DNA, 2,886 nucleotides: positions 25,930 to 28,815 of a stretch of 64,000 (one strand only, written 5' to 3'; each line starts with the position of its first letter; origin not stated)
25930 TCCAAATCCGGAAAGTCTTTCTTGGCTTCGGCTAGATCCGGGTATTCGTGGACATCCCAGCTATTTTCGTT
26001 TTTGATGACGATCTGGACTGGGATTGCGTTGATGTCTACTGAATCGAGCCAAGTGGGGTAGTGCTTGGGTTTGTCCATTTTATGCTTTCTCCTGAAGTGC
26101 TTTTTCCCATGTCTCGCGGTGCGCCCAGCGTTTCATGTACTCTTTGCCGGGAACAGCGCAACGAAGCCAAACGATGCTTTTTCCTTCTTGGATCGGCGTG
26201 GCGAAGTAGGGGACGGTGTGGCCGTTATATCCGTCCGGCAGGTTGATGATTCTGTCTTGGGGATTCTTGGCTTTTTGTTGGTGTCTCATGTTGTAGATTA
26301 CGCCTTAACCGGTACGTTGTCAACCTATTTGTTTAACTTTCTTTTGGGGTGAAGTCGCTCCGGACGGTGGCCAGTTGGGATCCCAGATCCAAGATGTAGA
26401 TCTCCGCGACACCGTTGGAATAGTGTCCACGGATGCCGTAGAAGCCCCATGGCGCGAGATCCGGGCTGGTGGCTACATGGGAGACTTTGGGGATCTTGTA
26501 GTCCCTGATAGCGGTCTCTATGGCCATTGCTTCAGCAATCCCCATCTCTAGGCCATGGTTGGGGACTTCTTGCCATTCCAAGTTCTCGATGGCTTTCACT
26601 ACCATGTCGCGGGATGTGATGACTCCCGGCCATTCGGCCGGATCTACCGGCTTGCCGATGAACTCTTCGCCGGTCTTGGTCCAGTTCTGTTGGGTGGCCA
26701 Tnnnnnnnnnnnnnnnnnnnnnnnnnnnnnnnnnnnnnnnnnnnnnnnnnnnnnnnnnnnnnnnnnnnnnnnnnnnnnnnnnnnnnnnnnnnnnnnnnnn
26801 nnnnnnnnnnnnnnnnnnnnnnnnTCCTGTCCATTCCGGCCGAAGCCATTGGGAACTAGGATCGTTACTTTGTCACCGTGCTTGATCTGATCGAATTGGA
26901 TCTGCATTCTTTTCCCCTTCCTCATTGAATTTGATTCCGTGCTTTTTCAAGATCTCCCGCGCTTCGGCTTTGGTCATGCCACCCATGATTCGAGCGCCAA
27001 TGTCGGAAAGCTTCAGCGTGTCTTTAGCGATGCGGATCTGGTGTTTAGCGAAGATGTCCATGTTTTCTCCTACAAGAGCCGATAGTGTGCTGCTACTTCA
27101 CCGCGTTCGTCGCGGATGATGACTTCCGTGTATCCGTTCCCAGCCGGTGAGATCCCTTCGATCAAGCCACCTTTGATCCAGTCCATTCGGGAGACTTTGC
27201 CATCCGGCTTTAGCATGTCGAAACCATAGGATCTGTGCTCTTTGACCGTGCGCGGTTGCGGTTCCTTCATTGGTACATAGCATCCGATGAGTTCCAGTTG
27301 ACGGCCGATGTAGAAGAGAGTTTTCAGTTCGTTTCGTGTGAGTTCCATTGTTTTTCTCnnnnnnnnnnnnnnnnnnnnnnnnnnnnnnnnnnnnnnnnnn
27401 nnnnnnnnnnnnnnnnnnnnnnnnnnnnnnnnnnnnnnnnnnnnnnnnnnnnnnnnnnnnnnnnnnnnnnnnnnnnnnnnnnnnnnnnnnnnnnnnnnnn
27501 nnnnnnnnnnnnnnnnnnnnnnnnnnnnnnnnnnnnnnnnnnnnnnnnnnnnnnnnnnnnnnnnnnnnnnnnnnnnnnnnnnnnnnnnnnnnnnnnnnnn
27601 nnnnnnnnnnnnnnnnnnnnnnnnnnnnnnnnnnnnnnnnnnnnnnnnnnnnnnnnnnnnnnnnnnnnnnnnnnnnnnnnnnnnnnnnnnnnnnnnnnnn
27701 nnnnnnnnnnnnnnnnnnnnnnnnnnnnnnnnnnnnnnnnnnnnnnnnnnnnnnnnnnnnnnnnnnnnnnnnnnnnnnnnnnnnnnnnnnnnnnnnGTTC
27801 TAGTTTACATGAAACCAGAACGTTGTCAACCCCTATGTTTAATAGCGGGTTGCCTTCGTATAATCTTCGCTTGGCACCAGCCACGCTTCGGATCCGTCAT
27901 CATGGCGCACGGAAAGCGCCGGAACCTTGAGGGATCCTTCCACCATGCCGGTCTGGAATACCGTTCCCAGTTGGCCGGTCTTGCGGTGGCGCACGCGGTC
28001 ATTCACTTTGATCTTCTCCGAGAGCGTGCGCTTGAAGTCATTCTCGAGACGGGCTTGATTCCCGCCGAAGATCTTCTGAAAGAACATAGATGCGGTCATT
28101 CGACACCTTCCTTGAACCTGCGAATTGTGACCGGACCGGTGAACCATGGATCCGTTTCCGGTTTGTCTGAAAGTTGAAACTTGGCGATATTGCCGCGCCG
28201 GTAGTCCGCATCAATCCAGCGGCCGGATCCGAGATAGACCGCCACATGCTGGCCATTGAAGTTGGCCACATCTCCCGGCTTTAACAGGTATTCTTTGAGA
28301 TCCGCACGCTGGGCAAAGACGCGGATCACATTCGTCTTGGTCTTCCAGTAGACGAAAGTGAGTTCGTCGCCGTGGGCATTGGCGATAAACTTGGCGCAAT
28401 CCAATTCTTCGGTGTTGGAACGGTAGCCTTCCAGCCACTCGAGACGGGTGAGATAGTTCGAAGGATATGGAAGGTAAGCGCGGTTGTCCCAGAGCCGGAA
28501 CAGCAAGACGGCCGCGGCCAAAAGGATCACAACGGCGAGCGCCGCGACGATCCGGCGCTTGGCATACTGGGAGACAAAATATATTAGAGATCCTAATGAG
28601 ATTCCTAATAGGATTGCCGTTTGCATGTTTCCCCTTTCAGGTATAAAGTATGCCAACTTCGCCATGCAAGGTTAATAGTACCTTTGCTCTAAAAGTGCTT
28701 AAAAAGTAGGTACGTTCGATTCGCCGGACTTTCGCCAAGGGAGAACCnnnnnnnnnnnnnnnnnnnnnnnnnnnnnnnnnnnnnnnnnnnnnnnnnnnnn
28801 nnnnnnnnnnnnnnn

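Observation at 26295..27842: Compact promoter cassettes with embedded stop codon and 5-nt spacing to the start codon (leaderless genes), left operon copies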

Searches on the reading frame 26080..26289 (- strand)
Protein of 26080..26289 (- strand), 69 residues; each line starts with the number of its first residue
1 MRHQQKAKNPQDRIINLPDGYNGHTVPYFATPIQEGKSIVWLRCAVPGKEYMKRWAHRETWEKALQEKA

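Call 11: search_protein_families(library=phrogs, proteins=[window:26080-26289:-], max_evalue=0.01)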
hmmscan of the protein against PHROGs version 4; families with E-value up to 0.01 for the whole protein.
window:26080-26289:- (69 aa): 0 families

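Call 12: search_protein_families(library=pfam, proteins=[window:26080-26289:-], max_evalue=0.01)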
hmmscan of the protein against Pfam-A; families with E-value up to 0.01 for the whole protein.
window:26080-26289:- (69 aa): 0 families

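Call 51: find_homologous_proteins(query=window:26080-26289:-, max_evalue=0.01)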
Query window:26080-26289:- (69 aa): 2 proteins with E <= 0.01 among 2 candidates.
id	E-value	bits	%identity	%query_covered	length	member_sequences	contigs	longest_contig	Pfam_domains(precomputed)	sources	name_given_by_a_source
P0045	1.9e-42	160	100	100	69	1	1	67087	-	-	-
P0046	3.1e-21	92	82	74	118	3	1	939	-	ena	-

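Call 52: find_encoding_contigs(protein=P0046, flank=3000, max_places=5)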
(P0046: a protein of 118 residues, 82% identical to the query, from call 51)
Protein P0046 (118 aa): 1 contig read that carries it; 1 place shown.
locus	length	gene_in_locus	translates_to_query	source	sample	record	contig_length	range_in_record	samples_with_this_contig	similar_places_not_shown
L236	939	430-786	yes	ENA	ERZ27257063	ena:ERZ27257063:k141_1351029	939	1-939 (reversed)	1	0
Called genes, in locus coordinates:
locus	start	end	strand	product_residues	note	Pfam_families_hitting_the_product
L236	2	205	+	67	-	?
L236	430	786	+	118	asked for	-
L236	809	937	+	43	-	?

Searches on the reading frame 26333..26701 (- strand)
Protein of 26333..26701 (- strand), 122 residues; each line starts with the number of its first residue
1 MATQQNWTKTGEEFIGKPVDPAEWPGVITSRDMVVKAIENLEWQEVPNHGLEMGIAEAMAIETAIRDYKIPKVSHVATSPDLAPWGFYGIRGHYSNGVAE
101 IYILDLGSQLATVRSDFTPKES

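Call 11: search_protein_families(library=phrogs, proteins=[window:26333-26701:-], max_evalue=0.01)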
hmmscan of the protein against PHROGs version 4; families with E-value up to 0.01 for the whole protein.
window:26333-26701:- (122 aa): 0 families

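Call 12: search_protein_families(library=pfam, proteins=[window:26333-26701:-], max_evalue=0.01)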
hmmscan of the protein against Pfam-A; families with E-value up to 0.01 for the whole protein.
window:26333-26701:- (122 aa): 0 families

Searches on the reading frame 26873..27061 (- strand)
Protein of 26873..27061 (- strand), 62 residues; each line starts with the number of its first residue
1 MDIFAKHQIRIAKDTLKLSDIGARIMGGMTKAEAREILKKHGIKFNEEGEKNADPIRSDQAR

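Call 11: search_protein_families(library=phrogs, proteins=[window:26873-27061:-], max_evalue=0.01)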
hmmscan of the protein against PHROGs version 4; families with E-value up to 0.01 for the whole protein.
window:26873-27061:- (62 aa): 0 families

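Call 12: search_protein_families(library=pfam, proteins=[window:26873-27061:-], max_evalue=0.01)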
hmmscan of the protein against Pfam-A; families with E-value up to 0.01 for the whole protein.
window:26873-27061:- (62 aa): 1 family
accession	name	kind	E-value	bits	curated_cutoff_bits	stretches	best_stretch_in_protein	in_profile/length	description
PF03793.24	PASTA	-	0.00035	20.9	23.2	1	28-55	8-35/64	PASTA domain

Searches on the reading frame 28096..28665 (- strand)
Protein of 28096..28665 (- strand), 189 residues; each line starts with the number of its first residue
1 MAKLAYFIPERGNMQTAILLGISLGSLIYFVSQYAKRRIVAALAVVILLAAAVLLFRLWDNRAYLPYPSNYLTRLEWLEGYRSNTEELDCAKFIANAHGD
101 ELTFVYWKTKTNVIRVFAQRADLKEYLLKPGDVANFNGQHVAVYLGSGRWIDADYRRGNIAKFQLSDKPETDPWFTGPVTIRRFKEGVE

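Call 11: search_protein_families(library=phrogs, proteins=[window:28096-28665:-], max_evalue=0.01)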
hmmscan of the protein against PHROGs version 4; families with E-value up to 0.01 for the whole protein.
window:28096-28665:- (189 aa): 1 family
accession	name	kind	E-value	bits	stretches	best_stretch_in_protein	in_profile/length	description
phrog_329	-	tail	0.001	18.4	1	76-167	549-643/949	minor tail protein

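Call 12: search_protein_families(library=pfam, proteins=[window:28096-28665:-], max_evalue=0.01)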
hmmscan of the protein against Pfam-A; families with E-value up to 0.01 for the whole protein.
window:28096-28665:- (189 aa): 1 family
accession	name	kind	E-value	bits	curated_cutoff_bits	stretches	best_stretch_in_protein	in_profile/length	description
PF00877.26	NLPC_P60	-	0.00098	19.5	23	1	85-161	11-87/105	NlpC/P60 family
